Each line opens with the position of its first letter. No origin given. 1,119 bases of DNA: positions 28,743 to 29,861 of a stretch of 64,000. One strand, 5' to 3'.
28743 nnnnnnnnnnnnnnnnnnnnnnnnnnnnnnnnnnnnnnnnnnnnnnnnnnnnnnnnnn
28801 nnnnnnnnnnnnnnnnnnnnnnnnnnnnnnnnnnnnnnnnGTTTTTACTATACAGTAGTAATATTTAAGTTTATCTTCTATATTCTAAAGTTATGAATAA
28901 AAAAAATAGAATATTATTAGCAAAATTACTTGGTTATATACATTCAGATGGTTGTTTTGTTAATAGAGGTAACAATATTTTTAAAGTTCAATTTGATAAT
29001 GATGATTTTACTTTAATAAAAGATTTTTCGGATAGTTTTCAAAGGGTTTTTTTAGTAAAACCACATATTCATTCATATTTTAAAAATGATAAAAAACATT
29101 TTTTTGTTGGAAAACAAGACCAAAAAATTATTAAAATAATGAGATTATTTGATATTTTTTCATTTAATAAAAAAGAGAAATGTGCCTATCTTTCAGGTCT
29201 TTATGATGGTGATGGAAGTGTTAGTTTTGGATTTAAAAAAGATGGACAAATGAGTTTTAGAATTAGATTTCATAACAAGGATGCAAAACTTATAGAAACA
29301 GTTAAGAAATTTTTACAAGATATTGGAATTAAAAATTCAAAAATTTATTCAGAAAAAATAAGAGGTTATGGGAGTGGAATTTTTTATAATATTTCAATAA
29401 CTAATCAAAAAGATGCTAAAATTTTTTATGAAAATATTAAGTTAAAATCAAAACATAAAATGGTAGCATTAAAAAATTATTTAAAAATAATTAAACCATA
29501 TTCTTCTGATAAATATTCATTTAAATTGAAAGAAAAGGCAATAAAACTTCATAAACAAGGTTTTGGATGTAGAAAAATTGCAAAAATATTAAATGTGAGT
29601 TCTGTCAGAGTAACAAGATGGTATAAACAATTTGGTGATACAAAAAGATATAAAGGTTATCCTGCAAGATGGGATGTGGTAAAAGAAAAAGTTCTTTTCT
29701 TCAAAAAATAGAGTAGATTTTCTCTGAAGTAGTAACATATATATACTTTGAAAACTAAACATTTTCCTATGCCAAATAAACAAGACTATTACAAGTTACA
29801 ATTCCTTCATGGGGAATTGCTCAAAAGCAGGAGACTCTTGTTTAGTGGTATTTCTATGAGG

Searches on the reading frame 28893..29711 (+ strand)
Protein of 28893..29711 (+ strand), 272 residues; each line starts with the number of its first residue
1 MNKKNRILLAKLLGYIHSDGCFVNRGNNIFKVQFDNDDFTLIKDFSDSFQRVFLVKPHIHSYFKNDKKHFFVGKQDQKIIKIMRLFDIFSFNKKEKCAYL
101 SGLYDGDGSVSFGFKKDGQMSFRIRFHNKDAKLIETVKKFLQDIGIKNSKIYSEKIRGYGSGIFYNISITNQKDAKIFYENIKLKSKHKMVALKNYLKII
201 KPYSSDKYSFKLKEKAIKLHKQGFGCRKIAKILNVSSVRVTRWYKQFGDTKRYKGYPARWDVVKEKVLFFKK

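Call 65: search_protein_families(library=pfam, proteins=[window:28893-29711:+], max_evalue=0.01)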
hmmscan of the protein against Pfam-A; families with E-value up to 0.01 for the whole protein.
window:28893-29711:+ (272 aa): 7 families
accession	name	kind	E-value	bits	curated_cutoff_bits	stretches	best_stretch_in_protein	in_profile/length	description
PF14528.11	LAGLIDADG_3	-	6.4e-17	62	22.5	1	96-182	3-81/82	LAGLIDADG-like domain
PF13384.12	HTH_23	-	2.1e-06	27.8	24.6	1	212-247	6-41/50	Homeodomain-like domain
PF15978.11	TnsD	-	0.00098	18.7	32.4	1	207-255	182-231/355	Tn7-like transposition protein D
PF13518.12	HTH_28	-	0.0011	19.5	25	1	213-247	2-36/52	Helix-turn-helix domain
PF17148.9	DUF5117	-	0.0027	18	27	1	52-170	20-125/189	Domain of unknown function (DUF5117)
PF25787.1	HTH_SB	-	0.0032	17.6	43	1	212-238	11-39/53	Sleeping Beauty transposase HTH domain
PF02796.21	HTH_7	-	0.0071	16.9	23.8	0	214-236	12-34/45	Helix-turn-helix domain of resolvase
